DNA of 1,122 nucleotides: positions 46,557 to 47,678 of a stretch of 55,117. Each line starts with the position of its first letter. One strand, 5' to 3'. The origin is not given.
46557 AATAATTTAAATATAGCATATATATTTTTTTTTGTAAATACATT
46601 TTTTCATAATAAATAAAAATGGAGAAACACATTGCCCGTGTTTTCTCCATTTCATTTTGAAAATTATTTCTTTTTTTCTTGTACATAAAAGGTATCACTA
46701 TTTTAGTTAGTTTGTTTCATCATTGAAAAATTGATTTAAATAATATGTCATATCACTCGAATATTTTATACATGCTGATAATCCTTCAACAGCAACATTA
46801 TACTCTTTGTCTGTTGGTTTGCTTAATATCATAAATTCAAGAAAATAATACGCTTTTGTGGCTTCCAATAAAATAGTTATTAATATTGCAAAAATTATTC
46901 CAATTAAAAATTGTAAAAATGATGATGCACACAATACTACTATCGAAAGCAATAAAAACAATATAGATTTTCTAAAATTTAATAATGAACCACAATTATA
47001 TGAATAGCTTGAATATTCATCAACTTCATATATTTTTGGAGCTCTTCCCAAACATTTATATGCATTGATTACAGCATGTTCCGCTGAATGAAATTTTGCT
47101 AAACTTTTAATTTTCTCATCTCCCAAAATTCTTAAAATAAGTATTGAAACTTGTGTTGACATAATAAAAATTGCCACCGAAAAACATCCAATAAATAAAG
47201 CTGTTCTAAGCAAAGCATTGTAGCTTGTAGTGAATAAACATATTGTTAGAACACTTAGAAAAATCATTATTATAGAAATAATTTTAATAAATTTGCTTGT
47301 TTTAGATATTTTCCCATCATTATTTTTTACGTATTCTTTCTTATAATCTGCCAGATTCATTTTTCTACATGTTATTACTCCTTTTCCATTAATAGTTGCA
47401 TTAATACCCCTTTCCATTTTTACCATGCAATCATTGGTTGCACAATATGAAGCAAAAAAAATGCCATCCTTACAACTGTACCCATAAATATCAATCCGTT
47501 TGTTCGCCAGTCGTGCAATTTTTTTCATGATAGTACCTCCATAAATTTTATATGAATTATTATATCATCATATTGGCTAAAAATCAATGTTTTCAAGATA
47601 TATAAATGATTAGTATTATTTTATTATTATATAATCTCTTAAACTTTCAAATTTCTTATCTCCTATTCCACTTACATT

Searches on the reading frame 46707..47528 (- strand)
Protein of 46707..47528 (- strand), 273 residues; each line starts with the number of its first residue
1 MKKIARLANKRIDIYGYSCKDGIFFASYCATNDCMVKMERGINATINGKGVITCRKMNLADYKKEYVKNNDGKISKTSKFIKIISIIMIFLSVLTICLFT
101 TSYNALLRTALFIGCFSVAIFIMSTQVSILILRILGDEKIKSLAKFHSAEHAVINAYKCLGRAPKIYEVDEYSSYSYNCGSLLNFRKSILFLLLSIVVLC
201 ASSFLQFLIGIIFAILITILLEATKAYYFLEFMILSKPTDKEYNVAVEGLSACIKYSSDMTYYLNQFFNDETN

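Call 4: search_protein_families(library=pfam, proteins=[window:46707-47528:-], max_evalue=1)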
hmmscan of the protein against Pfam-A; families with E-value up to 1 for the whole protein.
window:46707-47528:- (273 aa): 4 families
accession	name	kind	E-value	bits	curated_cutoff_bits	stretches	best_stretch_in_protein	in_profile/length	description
PF07136.16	DUF1385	-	6.4e-06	26.1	22.1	1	51-229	15-179/227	Protein of unknown function (DUF1385)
PF20237.3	DUF6594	-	0.024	15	30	1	68-126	164-221/238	Family of unknown function (DUF6594)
PF13114.12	RecO_N_2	-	0.14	12.3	27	1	130-156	16-42/71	RecO N terminal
PF08107.16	Antimicrobial12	-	0.41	10.9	22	0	190-213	6-33/42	Pleurocidin family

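Call 16: search_protein_families(library=ncbifam, proteins=[window:46707-47528:-], max_evalue=0.01)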
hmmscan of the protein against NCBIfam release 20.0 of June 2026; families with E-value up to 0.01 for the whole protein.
window:46707-47528:- (273 aa): 1 family
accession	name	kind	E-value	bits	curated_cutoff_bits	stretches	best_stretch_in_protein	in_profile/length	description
NF046000.1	MAG1210_fam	subfamily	0.0032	16.2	275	0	53-153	41-137/550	MAG1210 family protein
